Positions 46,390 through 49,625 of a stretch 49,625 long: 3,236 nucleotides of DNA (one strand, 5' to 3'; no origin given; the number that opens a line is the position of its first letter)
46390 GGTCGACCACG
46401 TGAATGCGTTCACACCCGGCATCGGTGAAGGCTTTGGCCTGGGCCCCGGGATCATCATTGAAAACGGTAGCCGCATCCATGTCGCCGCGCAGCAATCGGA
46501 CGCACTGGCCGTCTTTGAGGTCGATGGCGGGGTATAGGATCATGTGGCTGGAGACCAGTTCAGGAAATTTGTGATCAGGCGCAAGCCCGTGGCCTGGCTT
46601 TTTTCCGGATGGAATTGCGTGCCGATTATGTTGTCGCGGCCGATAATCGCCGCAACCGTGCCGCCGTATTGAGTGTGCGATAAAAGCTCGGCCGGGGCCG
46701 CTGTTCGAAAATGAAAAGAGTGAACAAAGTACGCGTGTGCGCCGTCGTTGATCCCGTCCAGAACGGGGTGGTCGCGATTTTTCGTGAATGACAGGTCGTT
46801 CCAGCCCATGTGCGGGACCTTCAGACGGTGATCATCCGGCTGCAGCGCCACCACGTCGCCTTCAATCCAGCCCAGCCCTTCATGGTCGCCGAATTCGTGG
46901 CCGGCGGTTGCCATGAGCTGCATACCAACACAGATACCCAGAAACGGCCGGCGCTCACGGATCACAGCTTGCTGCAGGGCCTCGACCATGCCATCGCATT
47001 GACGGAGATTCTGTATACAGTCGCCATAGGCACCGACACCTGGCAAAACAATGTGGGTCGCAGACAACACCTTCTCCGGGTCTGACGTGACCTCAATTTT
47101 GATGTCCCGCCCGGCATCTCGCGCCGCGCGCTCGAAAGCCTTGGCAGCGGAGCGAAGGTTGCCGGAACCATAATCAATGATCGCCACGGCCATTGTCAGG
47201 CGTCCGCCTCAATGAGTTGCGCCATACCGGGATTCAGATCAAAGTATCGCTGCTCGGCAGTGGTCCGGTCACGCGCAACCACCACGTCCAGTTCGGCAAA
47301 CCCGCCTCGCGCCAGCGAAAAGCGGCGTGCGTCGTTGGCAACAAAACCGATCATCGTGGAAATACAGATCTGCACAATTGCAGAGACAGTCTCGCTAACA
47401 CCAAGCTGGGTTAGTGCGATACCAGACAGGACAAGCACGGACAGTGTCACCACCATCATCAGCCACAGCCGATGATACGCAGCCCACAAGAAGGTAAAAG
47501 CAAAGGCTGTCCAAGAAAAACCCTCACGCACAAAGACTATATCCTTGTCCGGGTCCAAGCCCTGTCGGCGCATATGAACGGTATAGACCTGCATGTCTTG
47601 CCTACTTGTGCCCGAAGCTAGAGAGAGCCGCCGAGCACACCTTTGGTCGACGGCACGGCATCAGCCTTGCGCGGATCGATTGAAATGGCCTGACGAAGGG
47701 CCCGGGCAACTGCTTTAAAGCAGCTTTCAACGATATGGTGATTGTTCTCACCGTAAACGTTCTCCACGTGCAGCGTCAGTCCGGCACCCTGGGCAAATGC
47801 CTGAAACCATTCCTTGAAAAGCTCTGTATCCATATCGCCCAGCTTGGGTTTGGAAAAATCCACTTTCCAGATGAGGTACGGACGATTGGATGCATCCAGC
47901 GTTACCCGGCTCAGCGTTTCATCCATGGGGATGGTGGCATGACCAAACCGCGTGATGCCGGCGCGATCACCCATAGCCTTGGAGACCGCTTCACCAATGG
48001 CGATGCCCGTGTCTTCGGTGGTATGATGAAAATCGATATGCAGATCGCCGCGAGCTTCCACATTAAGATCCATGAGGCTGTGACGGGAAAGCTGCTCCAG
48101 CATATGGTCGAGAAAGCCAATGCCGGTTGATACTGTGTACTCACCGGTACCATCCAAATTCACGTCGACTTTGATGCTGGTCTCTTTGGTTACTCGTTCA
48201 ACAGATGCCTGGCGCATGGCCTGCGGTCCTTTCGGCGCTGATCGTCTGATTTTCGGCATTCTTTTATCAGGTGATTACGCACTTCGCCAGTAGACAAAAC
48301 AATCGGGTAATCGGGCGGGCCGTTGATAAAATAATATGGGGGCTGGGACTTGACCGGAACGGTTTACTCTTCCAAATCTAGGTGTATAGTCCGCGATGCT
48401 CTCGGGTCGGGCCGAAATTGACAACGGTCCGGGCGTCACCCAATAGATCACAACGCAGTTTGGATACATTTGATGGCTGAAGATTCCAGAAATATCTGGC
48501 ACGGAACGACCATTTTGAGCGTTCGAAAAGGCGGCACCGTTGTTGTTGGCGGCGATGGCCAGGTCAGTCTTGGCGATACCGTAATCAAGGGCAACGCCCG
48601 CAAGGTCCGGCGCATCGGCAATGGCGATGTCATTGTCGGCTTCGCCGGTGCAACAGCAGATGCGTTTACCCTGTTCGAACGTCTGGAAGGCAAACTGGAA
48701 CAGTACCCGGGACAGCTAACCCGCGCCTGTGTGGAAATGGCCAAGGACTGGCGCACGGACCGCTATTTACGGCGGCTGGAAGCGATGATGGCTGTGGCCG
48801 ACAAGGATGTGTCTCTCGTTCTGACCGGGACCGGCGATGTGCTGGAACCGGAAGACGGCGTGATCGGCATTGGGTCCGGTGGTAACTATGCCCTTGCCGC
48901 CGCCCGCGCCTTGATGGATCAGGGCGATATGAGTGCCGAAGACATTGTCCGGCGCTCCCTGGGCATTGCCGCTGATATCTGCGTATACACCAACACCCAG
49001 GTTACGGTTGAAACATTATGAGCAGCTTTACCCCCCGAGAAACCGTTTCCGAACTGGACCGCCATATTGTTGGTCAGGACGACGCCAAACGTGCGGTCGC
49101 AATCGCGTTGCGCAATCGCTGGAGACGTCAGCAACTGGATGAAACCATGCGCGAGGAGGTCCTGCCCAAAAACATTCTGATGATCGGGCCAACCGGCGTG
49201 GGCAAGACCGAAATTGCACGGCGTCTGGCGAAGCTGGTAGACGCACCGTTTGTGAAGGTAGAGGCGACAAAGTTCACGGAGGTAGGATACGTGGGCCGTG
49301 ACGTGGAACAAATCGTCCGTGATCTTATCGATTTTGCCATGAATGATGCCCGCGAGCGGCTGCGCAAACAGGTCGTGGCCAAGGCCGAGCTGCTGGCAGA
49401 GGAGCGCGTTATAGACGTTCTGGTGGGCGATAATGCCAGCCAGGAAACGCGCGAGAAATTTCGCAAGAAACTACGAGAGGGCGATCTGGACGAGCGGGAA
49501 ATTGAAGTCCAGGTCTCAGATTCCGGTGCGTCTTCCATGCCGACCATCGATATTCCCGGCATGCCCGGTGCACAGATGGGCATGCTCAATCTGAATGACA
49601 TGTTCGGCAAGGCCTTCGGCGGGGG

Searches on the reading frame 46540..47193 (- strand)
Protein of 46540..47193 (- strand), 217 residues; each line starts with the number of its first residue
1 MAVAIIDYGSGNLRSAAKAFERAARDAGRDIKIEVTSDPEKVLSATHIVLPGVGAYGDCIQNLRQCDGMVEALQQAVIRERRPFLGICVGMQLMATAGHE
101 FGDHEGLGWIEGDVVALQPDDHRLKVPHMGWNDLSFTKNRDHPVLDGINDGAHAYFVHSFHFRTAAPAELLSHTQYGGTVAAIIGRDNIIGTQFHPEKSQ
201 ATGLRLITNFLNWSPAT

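Call 32: search_protein_families(library=pfam, proteins=[window:46540-47193:-])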
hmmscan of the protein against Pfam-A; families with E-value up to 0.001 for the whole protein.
window:46540-47193:- (217 aa): 4 families
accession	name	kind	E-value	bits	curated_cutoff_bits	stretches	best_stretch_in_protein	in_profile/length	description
PF00117.34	GATase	-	7.9e-22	78.3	22.8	1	15-210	8-186/190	Glutamine amidotransferase class-I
PF07722.19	Peptidase_C26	-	9.9e-06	25.9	20.5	1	68-197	92-219/219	Peptidase C26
PF01174.25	SNO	-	3.9e-05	24.1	27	1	16-201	11-174/188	SNO glutamine amidotransferase family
PF07685.20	GATase_3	-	0.00081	19.5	27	0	38-115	33-116/196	CobB/CobQ-like glutamine amidotransferase domain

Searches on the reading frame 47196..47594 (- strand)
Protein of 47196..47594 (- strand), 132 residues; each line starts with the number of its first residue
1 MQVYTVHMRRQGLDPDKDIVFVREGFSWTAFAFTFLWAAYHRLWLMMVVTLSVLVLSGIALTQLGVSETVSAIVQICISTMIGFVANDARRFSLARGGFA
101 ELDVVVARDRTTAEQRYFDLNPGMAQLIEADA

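Call 32: search_protein_families(library=pfam, proteins=[window:47196-47594:-])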
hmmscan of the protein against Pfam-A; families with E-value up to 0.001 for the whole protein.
window:47196-47594:- (132 aa): 1 family
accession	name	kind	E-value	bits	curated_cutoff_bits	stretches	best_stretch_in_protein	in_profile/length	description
PF10947.13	DUF2628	-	3.2e-16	60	23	1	19-96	11-93/93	Protein of unknown function (DUF2628)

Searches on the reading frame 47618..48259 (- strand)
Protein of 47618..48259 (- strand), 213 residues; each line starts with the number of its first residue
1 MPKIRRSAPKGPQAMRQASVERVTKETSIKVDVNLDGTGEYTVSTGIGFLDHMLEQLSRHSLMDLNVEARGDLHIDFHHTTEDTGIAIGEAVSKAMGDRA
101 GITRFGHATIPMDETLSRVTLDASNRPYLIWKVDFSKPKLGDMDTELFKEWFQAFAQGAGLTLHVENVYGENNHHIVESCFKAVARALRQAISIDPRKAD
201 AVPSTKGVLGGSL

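Call 32: search_protein_families(library=pfam, proteins=[window:47618-48259:-])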
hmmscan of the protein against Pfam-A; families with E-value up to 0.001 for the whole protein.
window:47618-48259:- (213 aa): 1 family
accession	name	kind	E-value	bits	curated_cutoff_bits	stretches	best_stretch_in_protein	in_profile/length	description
PF00475.24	IGPD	-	2.2e-66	222.8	27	1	45-188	1-144/144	Imidazoleglycerol-phosphate dehydratase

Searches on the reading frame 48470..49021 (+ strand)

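Call 45: search_protein_families(library=pfam, proteins=[window:48470-49021:+])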
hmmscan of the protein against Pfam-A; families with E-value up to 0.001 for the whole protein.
window:48470-49021:+ (183 aa): 1 family
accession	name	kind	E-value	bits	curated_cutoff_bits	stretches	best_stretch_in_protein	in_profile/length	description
PF00227.31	Proteasome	-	3.9e-23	82.5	22.4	1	11-182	3-188/189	Proteasome subunit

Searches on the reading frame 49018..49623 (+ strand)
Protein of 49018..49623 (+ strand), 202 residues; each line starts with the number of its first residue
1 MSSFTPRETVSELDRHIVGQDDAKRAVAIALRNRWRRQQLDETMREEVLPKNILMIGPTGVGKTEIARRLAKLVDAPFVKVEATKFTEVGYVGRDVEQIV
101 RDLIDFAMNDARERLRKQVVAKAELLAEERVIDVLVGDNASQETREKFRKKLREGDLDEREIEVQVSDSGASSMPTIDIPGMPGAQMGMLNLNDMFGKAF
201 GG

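Call 45: search_protein_families(library=pfam, proteins=[window:49018-49623:+])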
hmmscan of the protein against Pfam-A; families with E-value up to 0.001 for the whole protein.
window:49018-49623:+ (202 aa): 11 families
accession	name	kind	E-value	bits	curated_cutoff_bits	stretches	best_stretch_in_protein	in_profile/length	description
PF00004.35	AAA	-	1.4e-07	32.4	21.2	1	53-107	1-53/131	ATPase family associated with various cellular activities (AAA)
PF07728.20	AAA_5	-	2.2e-06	28.1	22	1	52-88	1-38/139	AAA domain (dynein-related subfamily)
PF13401.12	AAA_22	-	2.9e-06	28.1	27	1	52-141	7-94/130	AAA domain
PF07724.20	AAA_2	-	1.6e-05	25.5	27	1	52-103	5-51/166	AAA domain (Cdc48 subfamily)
PF01078.27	Mg_chelatase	-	1.8e-05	24.7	20.3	1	52-89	24-60/207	Magnesium chelatase, subunit ChlI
PF00493.29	MCM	-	7.9e-05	22.3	23.3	1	11-77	20-84/224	MCM P-loop domain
PF13191.12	AAA_16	-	0.00015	22.8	32.6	1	49-131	23-104/167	AAA ATPase domain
PF13521.12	AAA_28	-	0.00037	21.2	27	1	53-121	2-71/164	AAA domain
PF13238.12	AAA_18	-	0.00068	20.5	29.4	0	53-105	1-37/128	AAA domain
PF05496.18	RuvB_N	-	0.00078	19.7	27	0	17-143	9-124/159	Holliday junction DNA helicase RuvB P-loop domain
PF13671.12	AAA_33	-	0.00088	20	27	0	53-168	2-108/143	AAA domain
